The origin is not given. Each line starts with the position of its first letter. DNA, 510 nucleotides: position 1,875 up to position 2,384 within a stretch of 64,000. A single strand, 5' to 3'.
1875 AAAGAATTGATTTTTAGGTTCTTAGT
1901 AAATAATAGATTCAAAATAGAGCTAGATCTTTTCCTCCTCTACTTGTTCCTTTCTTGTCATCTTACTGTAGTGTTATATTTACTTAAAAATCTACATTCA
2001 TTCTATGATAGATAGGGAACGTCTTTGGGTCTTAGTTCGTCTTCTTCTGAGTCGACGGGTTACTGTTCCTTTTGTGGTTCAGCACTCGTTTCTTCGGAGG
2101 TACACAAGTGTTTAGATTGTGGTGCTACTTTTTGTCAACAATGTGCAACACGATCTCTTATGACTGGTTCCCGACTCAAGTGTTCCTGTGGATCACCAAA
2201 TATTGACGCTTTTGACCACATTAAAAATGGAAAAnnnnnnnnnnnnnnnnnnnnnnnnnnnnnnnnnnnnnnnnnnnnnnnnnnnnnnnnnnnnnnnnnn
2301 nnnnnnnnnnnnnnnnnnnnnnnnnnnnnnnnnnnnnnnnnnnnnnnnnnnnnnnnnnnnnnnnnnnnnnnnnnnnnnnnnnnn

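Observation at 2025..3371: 448-aa zinc-finger protein of unknown function embedded inside the ESCRT cluster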

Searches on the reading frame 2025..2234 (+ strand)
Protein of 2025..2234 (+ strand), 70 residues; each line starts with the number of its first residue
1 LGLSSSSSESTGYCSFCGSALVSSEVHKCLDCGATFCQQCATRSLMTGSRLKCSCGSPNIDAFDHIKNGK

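Call 61: search_protein_families(library=pfam, proteins=[window:2025-2234:+], max_evalue=1)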
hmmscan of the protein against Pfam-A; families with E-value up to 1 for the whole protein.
seq(70 aa): 15 families
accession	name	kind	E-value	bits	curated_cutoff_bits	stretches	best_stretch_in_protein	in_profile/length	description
PF13248.11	Zn_ribbon_3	-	0.0011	18.8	27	1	13-34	4-24/26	zinc-ribbon domain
PF01363.27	FYVE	-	0.0012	19.4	27.8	1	9-45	6-43/67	FYVE zinc finger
PF13639.12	zf-RING_2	-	0.0026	18.4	27.3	1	14-53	3-40/44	Ring finger domain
PF00130.28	C1_1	-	0.024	14.9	26.5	1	8-43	8-45/53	Phorbol esters/diacylglycerol binding domain (C1 domain)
PF03107.22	C1_2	-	0.025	15.3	26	1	6-41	12-48/48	C1 domain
PF13923.12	zf-C3HC4_2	-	0.14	12.4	27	1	14-49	2-35/40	Zinc finger, C3HC4 type (RING finger)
PF06221.18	zf-C2HC5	-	0.17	12.3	25.8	1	11-25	33-48/54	Putative zinc finger motif, C2HC5-type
PF24463.1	DUF7577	-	0.21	11.6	28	0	13-21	18-26/27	Domain of unknown function (DUF7577)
PF22586.1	ANCHR-like_BBOX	-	0.25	11.9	27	1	13-42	1-26/39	ANCHR-like B-box zinc-binding domain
PF02318.22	FYVE_2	-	0.27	11.9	27.2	1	7-49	50-94/118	FYVE-type zinc finger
PF00097.31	zf-C3HC4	-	0.39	11.1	21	0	14-53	1-37/40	Zinc finger, C3HC4 type (RING finger)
PF25080.1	zf_RING-like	-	0.42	11.1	27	1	13-47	2-36/48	RING zinc finger-like domain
PF12773.13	DZR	-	0.55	10.9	27.3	0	10-40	11-44/45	Double zinc ribbon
PF14634.12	zf-RING_5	-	0.82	10.1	27.9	0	14-54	2-39/43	zinc-RING finger domain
PF05458.17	Siva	-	0.91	9.6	26.2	0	7-55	118-168/173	Cd27 binding protein (Siva)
